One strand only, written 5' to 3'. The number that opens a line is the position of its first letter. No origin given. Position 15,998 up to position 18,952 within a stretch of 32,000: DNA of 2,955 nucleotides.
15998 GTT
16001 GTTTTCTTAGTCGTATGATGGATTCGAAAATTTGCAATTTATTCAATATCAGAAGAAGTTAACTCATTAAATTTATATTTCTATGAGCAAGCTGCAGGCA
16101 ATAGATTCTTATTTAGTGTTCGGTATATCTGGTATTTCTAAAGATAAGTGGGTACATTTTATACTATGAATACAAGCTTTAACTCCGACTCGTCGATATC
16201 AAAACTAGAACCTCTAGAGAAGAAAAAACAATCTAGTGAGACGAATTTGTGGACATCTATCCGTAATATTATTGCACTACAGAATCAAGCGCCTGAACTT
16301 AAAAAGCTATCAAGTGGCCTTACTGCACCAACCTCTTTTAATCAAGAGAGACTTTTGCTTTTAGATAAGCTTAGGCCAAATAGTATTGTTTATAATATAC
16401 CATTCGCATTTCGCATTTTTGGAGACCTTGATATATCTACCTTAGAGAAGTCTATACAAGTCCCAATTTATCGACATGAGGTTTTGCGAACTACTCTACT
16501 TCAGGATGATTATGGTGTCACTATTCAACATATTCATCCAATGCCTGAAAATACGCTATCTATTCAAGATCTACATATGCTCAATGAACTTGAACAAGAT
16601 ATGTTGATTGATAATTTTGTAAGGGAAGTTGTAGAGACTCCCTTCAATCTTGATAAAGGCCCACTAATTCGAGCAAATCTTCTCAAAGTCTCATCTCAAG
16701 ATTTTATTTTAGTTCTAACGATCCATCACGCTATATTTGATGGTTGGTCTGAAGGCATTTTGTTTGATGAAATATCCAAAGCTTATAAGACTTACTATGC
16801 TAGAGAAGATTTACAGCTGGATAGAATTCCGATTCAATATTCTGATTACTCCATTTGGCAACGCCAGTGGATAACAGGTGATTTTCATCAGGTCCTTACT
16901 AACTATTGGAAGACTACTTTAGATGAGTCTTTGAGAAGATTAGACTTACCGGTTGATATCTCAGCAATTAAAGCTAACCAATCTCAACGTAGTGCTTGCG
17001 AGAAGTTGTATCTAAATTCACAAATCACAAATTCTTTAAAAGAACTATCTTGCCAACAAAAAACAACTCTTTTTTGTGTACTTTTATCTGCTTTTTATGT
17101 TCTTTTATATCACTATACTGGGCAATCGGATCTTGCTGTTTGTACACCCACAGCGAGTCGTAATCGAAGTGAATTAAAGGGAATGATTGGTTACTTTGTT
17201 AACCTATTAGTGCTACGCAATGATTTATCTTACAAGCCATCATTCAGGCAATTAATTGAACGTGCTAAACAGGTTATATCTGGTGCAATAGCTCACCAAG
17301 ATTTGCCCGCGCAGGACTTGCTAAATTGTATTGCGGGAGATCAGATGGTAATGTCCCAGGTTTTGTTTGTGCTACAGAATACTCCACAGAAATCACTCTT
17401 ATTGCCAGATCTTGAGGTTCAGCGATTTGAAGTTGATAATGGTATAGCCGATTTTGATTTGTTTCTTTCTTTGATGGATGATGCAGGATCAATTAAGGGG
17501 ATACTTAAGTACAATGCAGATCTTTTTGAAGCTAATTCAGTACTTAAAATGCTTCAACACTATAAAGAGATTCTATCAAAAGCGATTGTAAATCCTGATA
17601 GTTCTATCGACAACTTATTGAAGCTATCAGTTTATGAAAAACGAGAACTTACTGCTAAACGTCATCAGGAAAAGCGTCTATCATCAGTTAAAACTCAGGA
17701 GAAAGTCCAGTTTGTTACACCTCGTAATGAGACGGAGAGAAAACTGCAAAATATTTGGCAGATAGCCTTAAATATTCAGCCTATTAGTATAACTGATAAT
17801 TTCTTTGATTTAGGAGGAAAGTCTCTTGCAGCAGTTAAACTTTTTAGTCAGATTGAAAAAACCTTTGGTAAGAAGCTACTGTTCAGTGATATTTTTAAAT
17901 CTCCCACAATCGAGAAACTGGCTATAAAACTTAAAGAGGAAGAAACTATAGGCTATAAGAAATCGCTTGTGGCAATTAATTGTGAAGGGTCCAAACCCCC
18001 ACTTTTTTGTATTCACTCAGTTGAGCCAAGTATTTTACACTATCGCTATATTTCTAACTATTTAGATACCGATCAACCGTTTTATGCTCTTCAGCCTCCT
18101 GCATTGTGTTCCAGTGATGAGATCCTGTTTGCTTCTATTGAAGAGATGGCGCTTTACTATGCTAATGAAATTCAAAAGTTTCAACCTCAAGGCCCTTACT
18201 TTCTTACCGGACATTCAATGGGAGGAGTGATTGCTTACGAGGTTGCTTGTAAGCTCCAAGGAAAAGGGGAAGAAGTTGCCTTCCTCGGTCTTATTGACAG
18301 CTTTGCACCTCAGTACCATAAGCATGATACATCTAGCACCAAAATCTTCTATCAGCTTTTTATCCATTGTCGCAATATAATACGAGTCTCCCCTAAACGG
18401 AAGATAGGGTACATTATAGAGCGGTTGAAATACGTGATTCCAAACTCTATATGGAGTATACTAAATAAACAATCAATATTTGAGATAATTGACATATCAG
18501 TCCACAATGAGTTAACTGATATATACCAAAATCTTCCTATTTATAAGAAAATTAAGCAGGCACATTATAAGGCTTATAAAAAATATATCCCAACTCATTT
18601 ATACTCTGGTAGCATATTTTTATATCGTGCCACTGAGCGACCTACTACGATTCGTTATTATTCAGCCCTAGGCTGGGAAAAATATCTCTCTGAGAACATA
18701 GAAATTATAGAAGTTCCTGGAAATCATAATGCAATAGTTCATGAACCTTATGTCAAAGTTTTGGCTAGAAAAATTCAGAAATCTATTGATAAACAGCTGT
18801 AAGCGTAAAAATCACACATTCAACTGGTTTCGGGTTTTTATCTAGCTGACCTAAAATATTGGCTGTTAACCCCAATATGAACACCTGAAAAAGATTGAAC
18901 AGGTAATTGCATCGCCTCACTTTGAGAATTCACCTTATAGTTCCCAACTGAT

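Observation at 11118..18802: An AT-rich, HIP1-free island encodes a minimal aryl-acid NRPS-like pathway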

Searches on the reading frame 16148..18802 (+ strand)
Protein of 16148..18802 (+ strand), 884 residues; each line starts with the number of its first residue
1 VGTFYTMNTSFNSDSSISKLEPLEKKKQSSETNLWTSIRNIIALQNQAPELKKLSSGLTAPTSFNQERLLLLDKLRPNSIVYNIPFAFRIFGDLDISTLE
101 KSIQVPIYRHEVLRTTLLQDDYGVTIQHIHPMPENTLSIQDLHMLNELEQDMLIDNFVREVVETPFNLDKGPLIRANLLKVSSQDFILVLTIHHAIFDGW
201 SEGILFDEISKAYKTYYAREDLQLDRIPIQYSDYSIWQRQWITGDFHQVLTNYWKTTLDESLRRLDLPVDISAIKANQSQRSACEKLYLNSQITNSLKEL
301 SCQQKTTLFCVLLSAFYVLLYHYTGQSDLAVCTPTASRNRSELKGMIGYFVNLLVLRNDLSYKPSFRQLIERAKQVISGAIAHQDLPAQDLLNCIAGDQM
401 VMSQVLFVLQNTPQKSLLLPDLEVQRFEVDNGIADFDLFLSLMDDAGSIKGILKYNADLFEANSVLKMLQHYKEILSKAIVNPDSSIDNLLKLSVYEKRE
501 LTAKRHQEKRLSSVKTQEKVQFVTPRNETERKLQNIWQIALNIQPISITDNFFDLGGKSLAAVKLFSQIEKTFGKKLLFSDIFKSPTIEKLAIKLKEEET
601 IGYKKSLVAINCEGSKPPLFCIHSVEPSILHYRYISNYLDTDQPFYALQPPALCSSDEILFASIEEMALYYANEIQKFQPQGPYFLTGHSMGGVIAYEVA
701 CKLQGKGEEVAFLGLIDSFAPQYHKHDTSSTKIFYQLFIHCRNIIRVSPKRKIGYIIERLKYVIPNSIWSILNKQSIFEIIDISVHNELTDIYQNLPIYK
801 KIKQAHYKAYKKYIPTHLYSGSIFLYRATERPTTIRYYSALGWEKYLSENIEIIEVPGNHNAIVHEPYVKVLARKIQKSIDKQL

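Call 5: search_protein_families(library=pfam, proteins=[window:16148-18802:+], max_evalue=0.01)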
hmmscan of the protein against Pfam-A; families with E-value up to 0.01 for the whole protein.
window:16148-18802:+ (884 aa): 4 families
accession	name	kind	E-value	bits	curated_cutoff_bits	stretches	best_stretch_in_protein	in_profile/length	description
PF00668.25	Condensation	-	1e-90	305.1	30.6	1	60-501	5-455/456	Condensation domain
PF00975.26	Thioesterase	-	2.9e-29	103.3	26.4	1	617-731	1-114/226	Thioesterase domain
PF00550.31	PP-binding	-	6.5e-12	46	20.8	1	532-592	2-64/67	Phosphopantetheine attachment site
PF12146.15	Hydrolase_4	-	0.0003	20.6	27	1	673-705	67-99/239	Serine aminopeptidase, S33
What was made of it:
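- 16148..18802 (+): C-T-TE protein (884 aa): condensation domain about 60-501, carrier domain 532-592, thioesterase 617-884; no adenylation domain. Pfam domains from call 5.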

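Call 6: search_protein_families(library=ncbifam, proteins=[window:16148-18802:+], max_evalue=0.01)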
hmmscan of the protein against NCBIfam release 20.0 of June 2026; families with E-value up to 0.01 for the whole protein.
window:16148-18802:+ (884 aa): 9 families
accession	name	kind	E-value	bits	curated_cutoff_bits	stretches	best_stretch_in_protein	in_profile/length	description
NF004282.0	PRK05691.1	subfamily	2.1e-105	352.6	4090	2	47-503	663-1120/4334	non-ribosomal peptide synthase/polyketide synthase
NF047350.1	aureusi_NRPS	equivalog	6.5e-67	225.6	2500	2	61-489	996-1407/2373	aureusimine non-ribosomal peptide synthetase AusA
NF007605.2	PRK10252.1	equivalog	2.5e-32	111.4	2400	2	511-724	957-1172/1292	enterobactin non-ribosomal peptide synthetase EntF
NF040607.1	mycolic_Pks13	equivalog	1.4e-27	95.7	2100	2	507-731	1310-1529/1680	polyketide synthase Pks13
NF038078.1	NRPS_MxcG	equivalog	3e-23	81.1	2300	2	61-369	6-304/1442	myxochelin non-ribosomal peptide synthetase MxcG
TIGR03443.1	alpha_am_amid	equivalog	5.3e-21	73.8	1030.1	2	520-598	840-920/1390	L-aminoadipate-semialdehyde dehydrogenase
NF041803.1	NRPS_SolG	exception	1.8e-07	29.1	2200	1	519-594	1080-1154/1163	solanimycin non-ribosomal peptide synthetase SolG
NF011457.0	PRK14875.1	equivalog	3.4e-05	23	307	1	606-717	122-230/372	acetoin dehydrogenase dihydrolipoyllysine-residue acetyltransferase subunit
NF045894.1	PKS_plus_SDR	equivalog_domain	0.0013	16.3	1740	1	506-598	1423-1512/1515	type I polyketide synthase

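Call 8: find_encoding_contigs(protein=window:16148-18802:+, flank=10000, max_places=10)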
Protein window:16148-18802:+ (884 aa): 1 contig read that carries it; 1 place shown.
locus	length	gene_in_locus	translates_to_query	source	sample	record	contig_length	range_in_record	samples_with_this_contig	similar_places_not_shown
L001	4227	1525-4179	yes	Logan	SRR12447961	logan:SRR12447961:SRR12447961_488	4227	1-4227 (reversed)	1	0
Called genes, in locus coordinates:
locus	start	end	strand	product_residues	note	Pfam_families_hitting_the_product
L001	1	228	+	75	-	?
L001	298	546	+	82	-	PF00550:PP-binding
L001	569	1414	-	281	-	PF00135:COesterase, PF20434:BD-FAE, PF07859:Abhydrolase_3, PF12146:Hydrolase_4 (faint), PF00326:Peptidase_S9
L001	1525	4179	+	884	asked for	PF00668:Condensation, PF00550:PP-binding, PF00975:Thioesterase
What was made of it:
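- Tried and rejected: The exact 884-aa product is on record only on a 4.2-kb Logan contig (call 8).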

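Call 9: find_homologous_proteins(query=window:16148-18802:+, max_evalue=1e-20)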
Query window:16148-18802:+ (884 aa): 408 proteins with E <= 1e-20 among 8000 candidates; the best 120 are listed.
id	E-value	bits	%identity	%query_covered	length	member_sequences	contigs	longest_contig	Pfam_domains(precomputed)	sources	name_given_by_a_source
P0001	0.0e+0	1976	100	99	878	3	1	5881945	PF00668.26,PF00550.32,PF00975.27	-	-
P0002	0.0e+0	1033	53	99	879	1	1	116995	PF00668.26,PF00550.32,PF00975.27,PF12146.16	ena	-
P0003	6.9e-274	929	51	96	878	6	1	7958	PF00668.26,PF00550.32,PF00975.27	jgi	jgi:thioesterase domain-containing protein/NRPS condensation-like uncharacterized protein/acyl carri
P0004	4.7e-270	916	49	99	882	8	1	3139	PF00668.26,PF00550.32,PF00975.27,PF12146.16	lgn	-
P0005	2.4e-269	914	49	99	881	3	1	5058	PF00668.26,PF00550.32,PF00975.27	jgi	jgi:thioesterase domain-containing protein/NRPS condensation-like uncharacterized protein/acyl carri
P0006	5.2e-267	906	50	96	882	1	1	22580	PF00668.26,PF00550.32,PF00975.27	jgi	jgi:thioesterase domain-containing protein/acyl carrier protein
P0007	4.6e-222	757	53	76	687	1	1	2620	PF00668.26,PF00550.32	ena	-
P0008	1.9e-214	732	42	98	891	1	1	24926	PF00668.26,PF00550.32,PF00561.27,PF00975.27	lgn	-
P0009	3.3e-213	728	43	99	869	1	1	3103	PF00668.26,PF00550.32,PF00561.27,PF00975.27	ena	-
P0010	1.1e-208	713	41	97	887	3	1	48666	PF00668.26,PF00550.32,PF00975.27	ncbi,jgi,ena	-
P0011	1.8e-203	696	41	96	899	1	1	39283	PF00668.26,PF00550.32,PF00975.27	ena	-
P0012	2.6e-203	695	46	79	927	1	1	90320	PF00668.26,PF00550.32,PF00975.27,PF12146.16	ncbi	-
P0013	9.7e-203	694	40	98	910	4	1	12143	PF00668.26,PF00550.32,PF00561.27,PF00975.27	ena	-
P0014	3.5e-199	682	43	98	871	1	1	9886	PF00668.26,PF00550.32,PF00975.27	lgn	-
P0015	1.1e-198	680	42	96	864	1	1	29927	PF00668.26,PF00550.32,PF00975.27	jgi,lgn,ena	jgi:thioesterase domain-containing protein/acyl carrier protein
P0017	2.2e-196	673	39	97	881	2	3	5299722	PF00668.26,PF00550.32,PF00561.27,PF00975.27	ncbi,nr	ncbi:alpha/beta fold hydrolase [Gloeocapsopsis dulcis]|nr:alpha/beta fold hydrolase [Gloeocapsopsis 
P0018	1.5e-193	663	40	98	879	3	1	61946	PF00668.26,PF00550.32,PF00975.27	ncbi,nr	ncbi:condensation domain-containing protein [Chroogloeocystis siderophila]|nr:condensation domain-co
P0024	1.6e-189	650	40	99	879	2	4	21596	PF00668.26,PF00550.32,PF00561.27,PF00975.27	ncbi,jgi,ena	-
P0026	4.2e-187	642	40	96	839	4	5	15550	PF00668.26,PF20408.5,PF00550.32,PF00975.27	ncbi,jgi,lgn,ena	-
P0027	6.3e-184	631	38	99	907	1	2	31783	PF00668.26,PF00550.32,PF00975.27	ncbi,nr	ncbi:hypothetical protein C7293_08775 [filamentous cyanobacterium CCT1]|nr:hypothetical protein C729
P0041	1.7e-164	567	38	95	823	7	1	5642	PF00668.26,PF00550.32,PF00975.27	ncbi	-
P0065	6.2e-150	519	35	93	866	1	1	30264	PF00668.26,PF00550.32,PF18563.7,PF00975.27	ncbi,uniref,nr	ncbi:condensation domain-containing protein [Merismopedia glauca]|uniref:Condensation protein n=1 Ta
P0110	3.7e-125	437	32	93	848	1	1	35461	PF00668.26,PF00550.32,PF00975.27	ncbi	-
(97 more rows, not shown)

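Call 10: find_encoding_contigs(protein=P0002, flank=10000, max_places=2)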
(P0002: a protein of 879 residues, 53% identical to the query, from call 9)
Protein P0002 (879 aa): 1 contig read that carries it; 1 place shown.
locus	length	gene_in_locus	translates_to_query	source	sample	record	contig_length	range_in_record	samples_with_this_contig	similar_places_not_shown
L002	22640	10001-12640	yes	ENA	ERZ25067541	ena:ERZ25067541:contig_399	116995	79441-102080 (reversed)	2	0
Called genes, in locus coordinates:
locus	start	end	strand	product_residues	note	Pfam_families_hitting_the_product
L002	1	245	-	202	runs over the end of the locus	-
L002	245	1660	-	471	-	PF10069:DICT, PF17150:CHASE6_C, PF13487:HD_5, PF01966:HD (weak)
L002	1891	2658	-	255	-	PF22624:AASDHPPT_N, PF01648:ACPS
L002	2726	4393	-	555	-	PF13229:Beta_helix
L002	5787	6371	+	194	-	PF01947:Rv2949c-like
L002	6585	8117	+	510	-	PF00501:AMP-binding, PF13193:AMP-binding_C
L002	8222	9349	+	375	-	PF00793:DAHP_synth_1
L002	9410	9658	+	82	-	PF00550:PP-binding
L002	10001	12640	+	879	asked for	PF00668:Condensation, PF00550:PP-binding, PF00975:Thioesterase, PF12146:Hydrolase_4 (weak)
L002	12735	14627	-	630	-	PF00005:ABC_tran, PF02463:SMC_N (faint), PF13304:AAA_21 (faint), PF13401:AAA_22 (faint), PF08352:oligo_HPY (weak), PF00005:ABC_tran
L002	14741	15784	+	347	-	PF01595:CNNM, PF00571:CBS (weak)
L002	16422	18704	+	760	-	PF01471:PG_binding_1, PF25919:BSH_CusB (faint), PF25917:BSH_RND, PF25973:BSH_CzcB (faint), PF25994:HH_AprE (weak), PF26002:Beta-barrel_AprE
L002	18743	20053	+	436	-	PF01471:PG_binding_1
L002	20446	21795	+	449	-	-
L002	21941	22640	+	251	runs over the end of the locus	PF00782:DSPc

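Call 11: find_encoding_contigs(protein=P0006, flank=10000, max_places=2)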
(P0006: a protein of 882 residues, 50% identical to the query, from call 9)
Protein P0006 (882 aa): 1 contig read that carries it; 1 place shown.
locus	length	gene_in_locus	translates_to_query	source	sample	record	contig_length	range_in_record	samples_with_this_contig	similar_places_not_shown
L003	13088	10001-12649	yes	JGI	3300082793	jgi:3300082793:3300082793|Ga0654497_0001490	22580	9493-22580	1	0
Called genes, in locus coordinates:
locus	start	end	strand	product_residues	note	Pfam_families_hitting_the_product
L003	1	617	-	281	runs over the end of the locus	PF05685:Uma2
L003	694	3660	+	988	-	PF04313:HSDR_N, PF00270:DEAD, PF04851:ResIII, PF18766:SWI2_SNF2, PF22679:T1R_D3-like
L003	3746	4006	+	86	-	-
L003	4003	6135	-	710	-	PF13844:Glyco_transf_41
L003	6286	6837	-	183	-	PF01243:PNPOx_N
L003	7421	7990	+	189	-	PF01947:Rv2949c-like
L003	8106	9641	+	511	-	PF00501:AMP-binding, PF13193:AMP-binding_C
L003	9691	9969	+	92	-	PF00550:PP-binding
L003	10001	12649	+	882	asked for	PF00668:Condensation, PF00550:PP-binding, PF00975:Thioesterase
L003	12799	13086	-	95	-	?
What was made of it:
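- L002, the closest relative, also carries DAHP synthase in the cassette and a PPTase about 3 kb upstream (calls 10, 11).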

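Call 12: find_encoding_contigs(protein=P0017, flank=10000, max_places=2)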
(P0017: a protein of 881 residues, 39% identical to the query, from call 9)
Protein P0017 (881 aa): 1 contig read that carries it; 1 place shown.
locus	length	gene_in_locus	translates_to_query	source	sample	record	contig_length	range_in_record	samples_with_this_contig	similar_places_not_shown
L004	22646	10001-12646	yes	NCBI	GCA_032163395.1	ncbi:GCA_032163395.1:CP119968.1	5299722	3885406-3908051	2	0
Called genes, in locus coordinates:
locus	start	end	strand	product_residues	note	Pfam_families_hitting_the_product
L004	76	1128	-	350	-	PF00535:Glycos_transf_2, PF10111:Glyco_tranf_2_2, PF13641:Glyco_tranf_2_3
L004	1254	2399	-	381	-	PF04230:PS_pyruv_trans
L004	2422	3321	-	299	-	PF03016:Exostosin_GT47, PF24785:RXYLT1_C (weak)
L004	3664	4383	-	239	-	PF01135:PCMT (weak), PF05050:Methyltransf_21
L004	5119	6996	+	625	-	PF06739:SBBP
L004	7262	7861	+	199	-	PF01947:Rv2949c-like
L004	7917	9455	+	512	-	PF00501:AMP-binding, PF13193:AMP-binding_C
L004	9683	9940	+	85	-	PF00550:PP-binding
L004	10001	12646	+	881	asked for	PF00668:Condensation, PF00550:PP-binding, PF00561:Abhydrolase_1 (weak), PF00975:Thioesterase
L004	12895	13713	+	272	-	PF00639:Rotamase (weak)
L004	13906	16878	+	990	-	PF00027:cNMP_binding (weak), PF03412:Peptidase_C39, PF00664:ABC_membrane, PF00005:ABC_tran, PF02463:SMC_N (weak)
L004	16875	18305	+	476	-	PF25917:BSH_RND (faint), PF25973:BSH_CzcB (faint), PF25984:BSH_YknX (weak), PF25994:HH_AprE, PF26002:Beta-barrel_AprE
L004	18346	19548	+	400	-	PF12000:Glyco_trans_4_3, PF00534:Glycos_transf_1, PF13692:Glyco_trans_1_4, PF13524:Glyco_trans_1_2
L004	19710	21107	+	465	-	PF01494:FAD_binding_3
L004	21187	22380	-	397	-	PF00346:Complex1_49kDa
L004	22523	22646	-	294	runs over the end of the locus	PF00165:HTH_AraC, PF12833:HTH_18, PF00165:HTH_AraC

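Call 16: find_related_loci(query=A1, collection=genome_contigs, flank=8000)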
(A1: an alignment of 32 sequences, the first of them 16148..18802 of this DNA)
Query A1 (884 aa) in genome_contigs; peptide patterns used: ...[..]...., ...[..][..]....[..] (x = any residue, [..] = any of these).
600 stretches matched a pattern (row limit reached: there are more); 597 encode a relative of the query (tblastn E <= 1e-3); the best 80 are kept; 80 distinct loci.
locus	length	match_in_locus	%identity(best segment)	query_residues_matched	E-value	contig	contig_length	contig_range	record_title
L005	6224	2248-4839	34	24-882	4e-153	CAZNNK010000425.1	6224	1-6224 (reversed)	MAG TPA_asm: uncultured Coleofasciculus sp. isolate binchicken_co15_51 genome assembly, contig: NODE_11745_length_6224_c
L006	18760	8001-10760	31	61-880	8e-121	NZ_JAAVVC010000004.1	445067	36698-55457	Pseudomonas sp. dw_612 4, whole genome shotgun sequence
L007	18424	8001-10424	30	50-880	1e-110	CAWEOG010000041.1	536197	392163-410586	MAG: Bryobacterales bacterium isolate MFD02416.bin.3.343 genome assembly, contig: contig_9109, whole genome shotgun sequ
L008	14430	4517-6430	37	61-614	4e-106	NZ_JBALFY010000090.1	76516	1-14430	MAG: Nostoc sp. isolate S62 bin 9 NODE_35_length_76516_cov_31.323170, whole genome shotgun sequence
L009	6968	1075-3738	30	43-884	1e-105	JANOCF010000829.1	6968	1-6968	MAG: Holophagales bacterium isolate VAR_17_metabat_435 VAR_17_k141_2441489, whole genome shotgun sequence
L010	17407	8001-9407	36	34-500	3e-102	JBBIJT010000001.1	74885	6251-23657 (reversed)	MAG: Betaproteobacteria bacterium isolate PGS172224_bin_169 NODE_38_length_74885_cov_8.412602, whole genome shotgun sequ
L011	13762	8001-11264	33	4-592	5e-100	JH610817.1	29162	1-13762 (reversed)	MAG: Prochloron didemni P4-Papua_New_Guinea genomic scaffold Scf_contig00722, whole genome shotgun sequence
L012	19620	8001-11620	39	41-605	1e-96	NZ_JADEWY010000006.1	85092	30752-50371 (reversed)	Coleofasciculus sp. LEGE 07092 NODE_30_length_85092_cov_12.5759, whole genome shotgun sequence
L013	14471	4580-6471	40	61-592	8e-97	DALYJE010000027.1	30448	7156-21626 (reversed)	MAG TPA_asm: Coleofasciculaceae cyanobacterium CTOTU46609 NODE_129_length_30448_cov_5.387622, whole genome shotgun seque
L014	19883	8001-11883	38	51-518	2e-96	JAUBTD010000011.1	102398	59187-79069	Microcoleus sp. F10-A1 NODE_36_length_102398_cov_34.079729, whole genome shotgun sequence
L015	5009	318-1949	39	47-595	2e-96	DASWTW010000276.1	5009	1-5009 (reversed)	MAG TPA_asm: Herpetosiphonaceae bacterium isolate SMAG_U3586 k141_255746, whole genome shotgun sequence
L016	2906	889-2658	37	45-596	1e-97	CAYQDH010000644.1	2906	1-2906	MAG TPA_asm: uncultured Anaerolineales bacterium isolate SRP192927_co7_575 genome assembly, contig: NODE_94527_length_29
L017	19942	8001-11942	39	63-882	2e-94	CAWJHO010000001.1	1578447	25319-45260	MAG: uncultured Acidobacteriota bacterium isolate MFD03323.bin.1.136 genome assembly, contig: contig_12478, whole genome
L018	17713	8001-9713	39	63-591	1e-94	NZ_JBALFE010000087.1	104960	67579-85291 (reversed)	MAG: Nostoc sp. isolate P943 bin 5 NODE_40_length_104960_cov_51.809965, whole genome shotgun sequence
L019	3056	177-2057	37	47-683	3e-97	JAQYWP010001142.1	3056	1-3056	MAG: Rhizonema sp. PD38 Dictyo3468_NODE_2135_length_3056_cov_10.2443, whole genome shotgun sequence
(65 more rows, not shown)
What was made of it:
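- On Ambigol-type 4-HBA tethering module (Ab5, Ab6, Ab8, Ab9): The single genome_contigs scan was used up and was saturated by generic NRPS hits (call 16).
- Tried and rejected: Scan of genome_contigs with the C-T-TE family alignment (call 16).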

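Call 32: list_cluster_members(proteins=[P0010, P0012, P0024, P0026, P0041, P0027, P0018, P0065, P0110, P0002])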
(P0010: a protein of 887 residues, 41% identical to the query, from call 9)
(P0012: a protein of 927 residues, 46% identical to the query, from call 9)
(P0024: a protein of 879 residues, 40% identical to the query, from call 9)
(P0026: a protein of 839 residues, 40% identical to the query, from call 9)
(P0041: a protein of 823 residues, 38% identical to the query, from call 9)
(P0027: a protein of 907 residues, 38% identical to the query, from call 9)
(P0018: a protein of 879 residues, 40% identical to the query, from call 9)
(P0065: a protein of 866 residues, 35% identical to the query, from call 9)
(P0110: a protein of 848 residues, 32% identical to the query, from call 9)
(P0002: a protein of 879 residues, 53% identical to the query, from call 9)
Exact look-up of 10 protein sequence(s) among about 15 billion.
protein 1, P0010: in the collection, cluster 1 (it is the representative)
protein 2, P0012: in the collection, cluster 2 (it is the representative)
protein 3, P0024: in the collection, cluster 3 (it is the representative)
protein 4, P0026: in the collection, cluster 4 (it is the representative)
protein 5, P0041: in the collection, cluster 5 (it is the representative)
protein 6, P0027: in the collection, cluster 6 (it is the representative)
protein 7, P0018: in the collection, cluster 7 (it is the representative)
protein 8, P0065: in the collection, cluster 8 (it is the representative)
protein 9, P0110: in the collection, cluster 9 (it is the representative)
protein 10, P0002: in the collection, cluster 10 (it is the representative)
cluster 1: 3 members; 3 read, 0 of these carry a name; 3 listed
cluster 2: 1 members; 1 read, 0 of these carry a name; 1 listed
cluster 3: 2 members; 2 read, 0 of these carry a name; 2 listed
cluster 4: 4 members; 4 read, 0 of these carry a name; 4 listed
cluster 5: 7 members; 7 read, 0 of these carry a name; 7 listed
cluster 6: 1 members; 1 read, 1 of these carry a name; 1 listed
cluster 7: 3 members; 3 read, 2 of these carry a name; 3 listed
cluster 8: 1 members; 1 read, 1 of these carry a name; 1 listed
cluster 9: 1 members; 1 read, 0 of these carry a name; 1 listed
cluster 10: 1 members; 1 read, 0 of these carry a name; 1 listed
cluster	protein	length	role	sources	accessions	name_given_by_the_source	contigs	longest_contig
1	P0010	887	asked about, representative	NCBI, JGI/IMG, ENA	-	-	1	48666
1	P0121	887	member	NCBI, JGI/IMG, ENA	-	-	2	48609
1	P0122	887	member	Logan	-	-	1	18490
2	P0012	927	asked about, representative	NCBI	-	-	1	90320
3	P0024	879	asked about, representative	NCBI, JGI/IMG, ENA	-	-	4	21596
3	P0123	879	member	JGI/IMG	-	-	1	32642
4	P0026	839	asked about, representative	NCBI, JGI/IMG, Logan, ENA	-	-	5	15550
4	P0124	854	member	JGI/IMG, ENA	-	-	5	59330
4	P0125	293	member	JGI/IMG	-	-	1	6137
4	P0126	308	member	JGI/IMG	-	-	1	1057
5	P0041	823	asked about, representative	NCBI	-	-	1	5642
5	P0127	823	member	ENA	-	-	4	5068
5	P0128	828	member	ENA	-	-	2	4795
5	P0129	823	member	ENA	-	-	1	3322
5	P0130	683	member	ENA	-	-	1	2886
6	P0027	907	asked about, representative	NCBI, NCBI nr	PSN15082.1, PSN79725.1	hypothetical protein C7293_08775 [filamentous cyanobacterium CCT1]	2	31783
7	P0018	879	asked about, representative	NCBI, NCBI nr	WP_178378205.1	condensation domain-containing protein [Chroogloeocystis siderophila]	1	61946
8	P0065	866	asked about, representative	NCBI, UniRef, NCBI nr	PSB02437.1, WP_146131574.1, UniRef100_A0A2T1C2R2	condensation domain-containing protein [Merismopedia glauca] | Condensation protein n=1 Tax=Merismopedia glauca CCAP 1448/3 TaxID=1296344 ...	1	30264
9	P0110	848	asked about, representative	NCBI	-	-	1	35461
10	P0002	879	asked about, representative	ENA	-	-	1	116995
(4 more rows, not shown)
